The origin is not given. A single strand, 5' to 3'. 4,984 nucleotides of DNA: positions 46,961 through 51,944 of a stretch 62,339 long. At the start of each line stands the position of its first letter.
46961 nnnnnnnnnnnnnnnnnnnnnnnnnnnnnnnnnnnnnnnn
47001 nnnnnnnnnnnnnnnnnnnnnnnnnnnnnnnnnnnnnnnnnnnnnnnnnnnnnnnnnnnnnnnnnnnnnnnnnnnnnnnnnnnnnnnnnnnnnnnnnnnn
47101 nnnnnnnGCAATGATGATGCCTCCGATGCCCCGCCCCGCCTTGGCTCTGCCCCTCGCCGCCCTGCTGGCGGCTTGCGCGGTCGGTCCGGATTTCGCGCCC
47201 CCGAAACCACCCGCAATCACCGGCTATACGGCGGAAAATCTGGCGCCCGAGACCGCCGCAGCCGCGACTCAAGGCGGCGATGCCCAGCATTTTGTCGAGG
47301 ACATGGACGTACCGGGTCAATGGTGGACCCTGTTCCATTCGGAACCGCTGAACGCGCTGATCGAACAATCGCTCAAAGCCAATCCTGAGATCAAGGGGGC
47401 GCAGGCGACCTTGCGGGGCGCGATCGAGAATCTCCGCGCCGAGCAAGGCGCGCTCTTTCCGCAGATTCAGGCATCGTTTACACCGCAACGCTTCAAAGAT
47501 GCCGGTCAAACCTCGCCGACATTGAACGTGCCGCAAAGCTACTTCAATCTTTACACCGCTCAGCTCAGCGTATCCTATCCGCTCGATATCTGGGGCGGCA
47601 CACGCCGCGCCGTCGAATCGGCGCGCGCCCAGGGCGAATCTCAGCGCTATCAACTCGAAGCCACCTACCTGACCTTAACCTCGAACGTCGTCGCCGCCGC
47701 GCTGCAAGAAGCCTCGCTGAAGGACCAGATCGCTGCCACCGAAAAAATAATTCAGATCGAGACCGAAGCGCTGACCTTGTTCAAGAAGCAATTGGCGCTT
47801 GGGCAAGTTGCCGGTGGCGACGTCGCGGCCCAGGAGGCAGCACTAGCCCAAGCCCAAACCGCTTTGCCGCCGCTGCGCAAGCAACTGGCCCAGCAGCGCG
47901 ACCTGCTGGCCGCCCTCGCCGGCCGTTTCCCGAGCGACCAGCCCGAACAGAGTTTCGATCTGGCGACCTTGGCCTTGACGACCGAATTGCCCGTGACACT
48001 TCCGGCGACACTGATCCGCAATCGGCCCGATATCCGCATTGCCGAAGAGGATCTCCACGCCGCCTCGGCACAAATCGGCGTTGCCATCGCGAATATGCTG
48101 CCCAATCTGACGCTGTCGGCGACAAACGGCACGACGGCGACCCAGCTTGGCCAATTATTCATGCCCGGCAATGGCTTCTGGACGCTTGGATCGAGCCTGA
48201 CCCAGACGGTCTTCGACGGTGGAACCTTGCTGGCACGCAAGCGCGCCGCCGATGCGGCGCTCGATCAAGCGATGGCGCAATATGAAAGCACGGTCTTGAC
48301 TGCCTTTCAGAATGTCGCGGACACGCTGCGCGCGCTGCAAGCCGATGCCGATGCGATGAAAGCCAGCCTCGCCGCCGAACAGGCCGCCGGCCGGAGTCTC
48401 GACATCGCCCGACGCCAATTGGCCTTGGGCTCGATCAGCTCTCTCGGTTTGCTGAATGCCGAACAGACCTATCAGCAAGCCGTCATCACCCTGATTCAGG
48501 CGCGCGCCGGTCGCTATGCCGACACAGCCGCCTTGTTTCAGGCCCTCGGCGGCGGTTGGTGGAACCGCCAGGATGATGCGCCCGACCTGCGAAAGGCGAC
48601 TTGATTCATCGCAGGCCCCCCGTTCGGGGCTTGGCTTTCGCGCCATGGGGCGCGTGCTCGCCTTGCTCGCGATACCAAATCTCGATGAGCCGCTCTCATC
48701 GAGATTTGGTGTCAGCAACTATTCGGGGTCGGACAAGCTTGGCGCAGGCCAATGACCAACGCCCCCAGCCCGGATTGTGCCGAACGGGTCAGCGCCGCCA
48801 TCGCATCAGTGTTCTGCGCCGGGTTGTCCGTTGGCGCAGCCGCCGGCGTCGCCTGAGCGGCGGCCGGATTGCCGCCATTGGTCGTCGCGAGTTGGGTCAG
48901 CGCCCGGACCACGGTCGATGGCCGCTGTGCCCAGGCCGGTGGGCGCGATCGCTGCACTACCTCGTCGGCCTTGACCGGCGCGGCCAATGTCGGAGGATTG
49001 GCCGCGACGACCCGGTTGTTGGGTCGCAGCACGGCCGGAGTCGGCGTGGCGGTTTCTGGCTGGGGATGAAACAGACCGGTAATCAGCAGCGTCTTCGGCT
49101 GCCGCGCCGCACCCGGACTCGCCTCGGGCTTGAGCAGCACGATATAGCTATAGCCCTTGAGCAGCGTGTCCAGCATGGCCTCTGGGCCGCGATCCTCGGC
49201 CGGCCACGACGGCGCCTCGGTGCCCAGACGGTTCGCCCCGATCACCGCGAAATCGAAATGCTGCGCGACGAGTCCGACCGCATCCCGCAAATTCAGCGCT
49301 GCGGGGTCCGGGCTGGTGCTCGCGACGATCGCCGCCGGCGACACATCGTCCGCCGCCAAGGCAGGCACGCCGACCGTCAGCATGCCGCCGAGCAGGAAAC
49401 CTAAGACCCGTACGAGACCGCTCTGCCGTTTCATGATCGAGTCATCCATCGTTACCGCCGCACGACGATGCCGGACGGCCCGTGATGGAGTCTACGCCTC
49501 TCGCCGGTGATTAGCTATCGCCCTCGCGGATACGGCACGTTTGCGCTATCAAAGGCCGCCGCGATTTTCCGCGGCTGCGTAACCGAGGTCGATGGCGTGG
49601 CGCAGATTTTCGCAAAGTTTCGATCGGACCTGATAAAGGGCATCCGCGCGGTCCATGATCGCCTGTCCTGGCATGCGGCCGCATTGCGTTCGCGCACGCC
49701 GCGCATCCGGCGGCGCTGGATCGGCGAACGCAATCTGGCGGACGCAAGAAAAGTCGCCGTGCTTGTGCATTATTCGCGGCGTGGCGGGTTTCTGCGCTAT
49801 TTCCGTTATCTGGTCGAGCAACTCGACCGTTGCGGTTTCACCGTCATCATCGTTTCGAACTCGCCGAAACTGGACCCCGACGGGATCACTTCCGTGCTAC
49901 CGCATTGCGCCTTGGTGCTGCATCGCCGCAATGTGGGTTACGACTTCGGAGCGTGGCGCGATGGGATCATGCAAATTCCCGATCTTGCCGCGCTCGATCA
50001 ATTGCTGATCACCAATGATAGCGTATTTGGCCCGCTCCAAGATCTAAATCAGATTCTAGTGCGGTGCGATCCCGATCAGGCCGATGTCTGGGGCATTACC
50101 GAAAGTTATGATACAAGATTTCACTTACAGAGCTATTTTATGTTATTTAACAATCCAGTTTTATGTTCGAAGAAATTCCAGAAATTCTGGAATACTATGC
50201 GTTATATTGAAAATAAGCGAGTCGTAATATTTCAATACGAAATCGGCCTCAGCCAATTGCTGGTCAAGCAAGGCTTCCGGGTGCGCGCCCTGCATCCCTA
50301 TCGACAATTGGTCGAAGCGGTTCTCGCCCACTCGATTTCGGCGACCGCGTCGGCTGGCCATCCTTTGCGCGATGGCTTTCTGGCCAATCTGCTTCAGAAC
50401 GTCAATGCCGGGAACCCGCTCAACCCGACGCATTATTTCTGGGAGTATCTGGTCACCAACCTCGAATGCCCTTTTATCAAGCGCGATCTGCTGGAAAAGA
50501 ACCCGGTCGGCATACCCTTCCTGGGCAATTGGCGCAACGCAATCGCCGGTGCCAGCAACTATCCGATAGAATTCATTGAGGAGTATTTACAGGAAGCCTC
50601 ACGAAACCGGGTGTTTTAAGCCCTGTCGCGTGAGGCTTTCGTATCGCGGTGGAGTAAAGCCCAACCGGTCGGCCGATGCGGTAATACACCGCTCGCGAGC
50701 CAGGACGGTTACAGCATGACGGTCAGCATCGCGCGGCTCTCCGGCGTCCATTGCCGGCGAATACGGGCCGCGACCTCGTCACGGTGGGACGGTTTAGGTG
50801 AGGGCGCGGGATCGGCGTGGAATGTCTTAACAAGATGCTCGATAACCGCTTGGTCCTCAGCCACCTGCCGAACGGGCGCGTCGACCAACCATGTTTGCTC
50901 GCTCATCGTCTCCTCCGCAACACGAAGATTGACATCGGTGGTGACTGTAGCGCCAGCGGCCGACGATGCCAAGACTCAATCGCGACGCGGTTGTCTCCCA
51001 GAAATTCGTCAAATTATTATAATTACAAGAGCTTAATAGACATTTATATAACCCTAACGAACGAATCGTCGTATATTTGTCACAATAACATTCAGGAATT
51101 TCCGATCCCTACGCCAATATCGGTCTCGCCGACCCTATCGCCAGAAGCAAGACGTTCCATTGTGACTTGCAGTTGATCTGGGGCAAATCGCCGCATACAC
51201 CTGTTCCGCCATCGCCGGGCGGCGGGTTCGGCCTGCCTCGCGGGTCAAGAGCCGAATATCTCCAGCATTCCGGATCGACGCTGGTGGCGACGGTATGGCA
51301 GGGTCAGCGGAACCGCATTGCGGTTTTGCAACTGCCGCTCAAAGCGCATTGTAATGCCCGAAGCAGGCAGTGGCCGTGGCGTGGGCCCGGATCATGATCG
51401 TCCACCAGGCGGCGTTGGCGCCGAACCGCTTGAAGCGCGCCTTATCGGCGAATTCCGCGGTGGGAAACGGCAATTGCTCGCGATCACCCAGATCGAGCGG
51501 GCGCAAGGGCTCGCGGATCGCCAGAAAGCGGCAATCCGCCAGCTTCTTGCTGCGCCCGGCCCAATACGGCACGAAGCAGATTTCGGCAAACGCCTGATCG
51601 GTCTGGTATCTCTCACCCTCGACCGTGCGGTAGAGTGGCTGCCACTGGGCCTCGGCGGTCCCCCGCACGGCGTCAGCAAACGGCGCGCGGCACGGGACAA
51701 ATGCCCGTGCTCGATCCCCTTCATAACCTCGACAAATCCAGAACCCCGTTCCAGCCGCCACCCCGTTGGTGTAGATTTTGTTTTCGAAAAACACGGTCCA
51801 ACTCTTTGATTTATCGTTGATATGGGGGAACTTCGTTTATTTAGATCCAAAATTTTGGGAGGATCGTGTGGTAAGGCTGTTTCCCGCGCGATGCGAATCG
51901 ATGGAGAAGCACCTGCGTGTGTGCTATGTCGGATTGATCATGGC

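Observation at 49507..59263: ~10 kb glycan-tailoring island with no polymerase, flippase, exporter or sugar-nucleotide genes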

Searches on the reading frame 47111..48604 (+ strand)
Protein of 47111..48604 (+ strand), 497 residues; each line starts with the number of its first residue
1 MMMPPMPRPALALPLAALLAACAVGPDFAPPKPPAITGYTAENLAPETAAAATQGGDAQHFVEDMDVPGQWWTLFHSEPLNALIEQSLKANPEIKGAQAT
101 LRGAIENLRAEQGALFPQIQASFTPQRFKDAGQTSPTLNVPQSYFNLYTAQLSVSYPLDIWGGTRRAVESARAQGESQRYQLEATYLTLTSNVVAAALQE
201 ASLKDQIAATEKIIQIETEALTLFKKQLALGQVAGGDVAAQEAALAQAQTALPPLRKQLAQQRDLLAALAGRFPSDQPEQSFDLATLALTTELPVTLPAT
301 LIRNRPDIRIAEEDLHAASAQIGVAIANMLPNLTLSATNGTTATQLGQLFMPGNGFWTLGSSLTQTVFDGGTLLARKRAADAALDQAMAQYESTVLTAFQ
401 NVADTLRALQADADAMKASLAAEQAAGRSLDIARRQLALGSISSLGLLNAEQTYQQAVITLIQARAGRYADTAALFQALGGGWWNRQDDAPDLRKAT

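Call 62: search_protein_families(library=pfam, proteins=[window:47111-48604:+], max_evalue=1)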
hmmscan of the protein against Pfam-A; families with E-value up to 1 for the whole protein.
window:47111-48604:+ (497 aa): 4 families
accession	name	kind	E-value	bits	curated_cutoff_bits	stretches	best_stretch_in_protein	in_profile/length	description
PF02321.23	OEP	-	1.5e-46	159.1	22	2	296-480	3-187/187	Outer membrane efflux protein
PF16708.10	LppA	-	0.0064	16.9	26.4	1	302-340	20-58/153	Lipoprotein confined to pathogenic Mycobacterium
PF20687.2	CsoSCA_N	-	0.013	16.1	27.5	1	380-431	4-55/93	Carboxysome Shell Carbonic Anhydrase, N-terminal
PF16523.10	betaPIX_CC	-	0.14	12.5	26.8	1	397-437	32-72/85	betaPIX coiled coil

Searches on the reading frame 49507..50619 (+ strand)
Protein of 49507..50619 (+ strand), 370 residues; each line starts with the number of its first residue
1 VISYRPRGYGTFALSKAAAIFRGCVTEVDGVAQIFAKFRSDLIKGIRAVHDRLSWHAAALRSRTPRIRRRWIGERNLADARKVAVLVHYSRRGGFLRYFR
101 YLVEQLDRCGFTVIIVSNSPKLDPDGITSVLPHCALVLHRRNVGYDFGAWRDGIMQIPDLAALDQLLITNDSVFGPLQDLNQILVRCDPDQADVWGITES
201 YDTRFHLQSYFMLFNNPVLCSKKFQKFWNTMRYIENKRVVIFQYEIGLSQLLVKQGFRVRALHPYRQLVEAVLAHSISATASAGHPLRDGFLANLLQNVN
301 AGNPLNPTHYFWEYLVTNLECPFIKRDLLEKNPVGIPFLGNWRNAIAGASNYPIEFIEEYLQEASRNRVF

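Call 3: search_protein_families(library=pfam, proteins=[window:49507-50619:+], max_evalue=0.01)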
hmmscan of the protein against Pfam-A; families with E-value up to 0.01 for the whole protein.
window:49507-50619:+ (370 aa): 1 family
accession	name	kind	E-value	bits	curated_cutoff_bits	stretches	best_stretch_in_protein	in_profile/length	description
PF05045.17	RgpF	-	2.3e-30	106.2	25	1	113-267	1-167/503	Rhamnan synthesis protein F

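Call 4: search_protein_families(library=ncbifam, proteins=[window:49507-50619:+], max_evalue=0.01)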
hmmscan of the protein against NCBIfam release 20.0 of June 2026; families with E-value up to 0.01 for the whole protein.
window:49507-50619:+ (370 aa): 0 families

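Call 73: search_solved_structures(query=window:49507-50619:+, max_evalue=1)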
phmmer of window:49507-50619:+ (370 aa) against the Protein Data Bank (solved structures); distinct sequences matched with E-value up to 1: 1.
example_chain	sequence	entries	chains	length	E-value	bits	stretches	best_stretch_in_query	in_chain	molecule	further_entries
9f5x_P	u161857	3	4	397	0.2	14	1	61-141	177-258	Putative NADH:ubiquinone oxidoreductase 39 kDa subunit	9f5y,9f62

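Call 79: search_protein_families(library=ncbifam, proteins=[window:49507-50619:+], max_evalue=10)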
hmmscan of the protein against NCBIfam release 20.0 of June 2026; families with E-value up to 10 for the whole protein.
window:49507-50619:+ (370 aa): 1 family
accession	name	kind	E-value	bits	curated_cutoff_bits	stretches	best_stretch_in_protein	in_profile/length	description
NF004887.0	PRK06249.1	equivalog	0.15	11.3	360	1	247-308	205-266/316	putative 2-dehydropantoate 2-reductase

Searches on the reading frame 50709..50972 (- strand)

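Call 62: search_protein_families(library=pfam, proteins=[window:50709-50972:-], max_evalue=1)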
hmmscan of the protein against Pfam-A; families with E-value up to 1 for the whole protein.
window:50709-50972:- (87 aa): 1 family
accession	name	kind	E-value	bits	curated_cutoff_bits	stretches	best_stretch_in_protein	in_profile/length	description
PF04624.19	Dec-1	-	0.098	13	22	0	35-46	9-20/27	Dec-1 repeat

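Call 79: search_protein_families(library=ncbifam, proteins=[window:50709-50972:-], max_evalue=10)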
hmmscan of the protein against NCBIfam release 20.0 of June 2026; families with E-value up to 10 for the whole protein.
window:50709-50972:- (87 aa): 1 family
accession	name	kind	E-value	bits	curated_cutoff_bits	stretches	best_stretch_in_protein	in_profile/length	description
NF047541.1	telomere_Tpg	equivalog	0.016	15.2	90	1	34-81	37-84/183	telomere-protecting terminal protein Tpg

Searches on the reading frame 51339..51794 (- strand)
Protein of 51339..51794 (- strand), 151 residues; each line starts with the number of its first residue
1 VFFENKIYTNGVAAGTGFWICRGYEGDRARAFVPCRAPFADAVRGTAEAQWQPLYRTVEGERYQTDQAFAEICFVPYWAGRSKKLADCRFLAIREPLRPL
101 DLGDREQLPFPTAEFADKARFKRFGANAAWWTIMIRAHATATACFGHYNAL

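Call 61: search_dna_similar(query=window:51339-51794:-, collection=plasmids, mode=protein, max_rows=8, max_evalue=0.001)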
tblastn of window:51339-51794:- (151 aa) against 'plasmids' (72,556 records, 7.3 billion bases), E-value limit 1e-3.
No match.

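Call 62: search_protein_families(library=pfam, proteins=[window:51339-51794:-], max_evalue=1)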
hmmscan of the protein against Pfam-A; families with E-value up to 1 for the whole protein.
window:51339-51794:- (151 aa): 0 families

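Call 79: search_protein_families(library=ncbifam, proteins=[window:51339-51794:-], max_evalue=10)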
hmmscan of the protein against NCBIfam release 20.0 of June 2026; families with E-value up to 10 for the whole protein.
window:51339-51794:- (151 aa): 0 families

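Call 86: search_protein_representatives(protein=window:51339-51794:-)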
Query: 151 residues. Proteins with E-value up to 0.001 (for the whole library): 196; up to 1e-10: 47; up to 1e-30: 1. The best 150 are listed.
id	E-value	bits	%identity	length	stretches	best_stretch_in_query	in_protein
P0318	3.3e-37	144.0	93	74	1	82-151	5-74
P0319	7.3e-26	107.1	60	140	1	44-126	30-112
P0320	1.2e-24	103.2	60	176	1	39-126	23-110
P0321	1.9e-23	99.3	57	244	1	38-126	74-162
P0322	2.6e-22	95.6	71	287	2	56-126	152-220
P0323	3.8e-21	91.8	55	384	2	37-126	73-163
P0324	4.4e-21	91.6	55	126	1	45-126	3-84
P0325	4.7e-21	91.5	63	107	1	44-119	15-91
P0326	5.4e-21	91.3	54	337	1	37-126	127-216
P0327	5.6e-21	91.2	68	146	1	37-99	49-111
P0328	3.1e-19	85.6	57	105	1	39-119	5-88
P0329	1.1e-18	83.8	57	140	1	45-112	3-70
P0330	1.4e-18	83.5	61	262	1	39-110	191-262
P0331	5.7e-18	81.5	64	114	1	63-126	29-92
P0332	9.4e-18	80.7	57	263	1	56-127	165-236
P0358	1.5e-11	60.6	45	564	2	35-126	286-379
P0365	1.2e-10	57.6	52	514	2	40-116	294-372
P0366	1.9e-10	57.0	43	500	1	33-126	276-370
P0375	2.6e-09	53.3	41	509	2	35-131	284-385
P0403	1.1e-07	48.0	42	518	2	37-126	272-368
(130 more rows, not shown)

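Call 87: search_protein_families(library=pfam, proteins=[P0358, P0365, P0366, P0375, P0403, P0323], max_evalue=0.001)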
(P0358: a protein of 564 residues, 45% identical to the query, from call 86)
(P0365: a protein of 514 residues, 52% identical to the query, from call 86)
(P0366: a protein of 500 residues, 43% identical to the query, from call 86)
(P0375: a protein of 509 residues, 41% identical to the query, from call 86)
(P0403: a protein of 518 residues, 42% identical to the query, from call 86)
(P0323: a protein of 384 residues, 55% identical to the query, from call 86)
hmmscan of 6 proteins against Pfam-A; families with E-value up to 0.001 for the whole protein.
P0358 (564 aa): 1 family
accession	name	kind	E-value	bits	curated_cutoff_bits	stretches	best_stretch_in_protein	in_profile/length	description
PF13701.12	DDE_Tnp_1_4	-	2.7e-20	72.5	34.7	1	17-299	16-261/435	Transposase DDE domain group 1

P0365 (514 aa): 2 families
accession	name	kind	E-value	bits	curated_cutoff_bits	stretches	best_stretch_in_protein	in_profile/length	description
PF13701.12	DDE_Tnp_1_4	-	6.4e-34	117.4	34.7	2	16-297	14-256/435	Transposase DDE domain group 1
PF01609.27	DDE_Tnp_1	-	1e-06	29.1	23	1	182-440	7-200/200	Transposase DDE domain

P0366 (500 aa): 1 family
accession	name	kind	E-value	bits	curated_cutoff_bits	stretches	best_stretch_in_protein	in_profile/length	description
PF13701.12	DDE_Tnp_1_4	-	1.2e-23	83.5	34.7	1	13-494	12-434/435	Transposase DDE domain group 1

P0375 (509 aa): 2 families
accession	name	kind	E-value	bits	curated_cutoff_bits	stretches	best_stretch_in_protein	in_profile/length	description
PF13701.12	DDE_Tnp_1_4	-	2.7e-30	105.4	34.7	2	16-269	15-239/435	Transposase DDE domain group 1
PF01609.27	DDE_Tnp_1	-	0.00087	19.5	23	0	177-440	7-200/200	Transposase DDE domain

P0403 (518 aa): 2 families
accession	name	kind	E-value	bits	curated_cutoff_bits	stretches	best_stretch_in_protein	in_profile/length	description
PF13701.12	DDE_Tnp_1_4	-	4.4e-37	127.8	34.7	2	10-315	8-293/435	Transposase DDE domain group 1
PF01609.27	DDE_Tnp_1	-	0.00024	21.4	23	0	167-449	7-200/200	Transposase DDE domain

P0323 (384 aa): 1 family
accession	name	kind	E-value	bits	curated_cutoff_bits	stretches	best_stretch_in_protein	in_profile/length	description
PF13701.12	DDE_Tnp_1_4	-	1.3e-18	66.9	34.7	1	2-284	183-432/435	Transposase DDE domain group 1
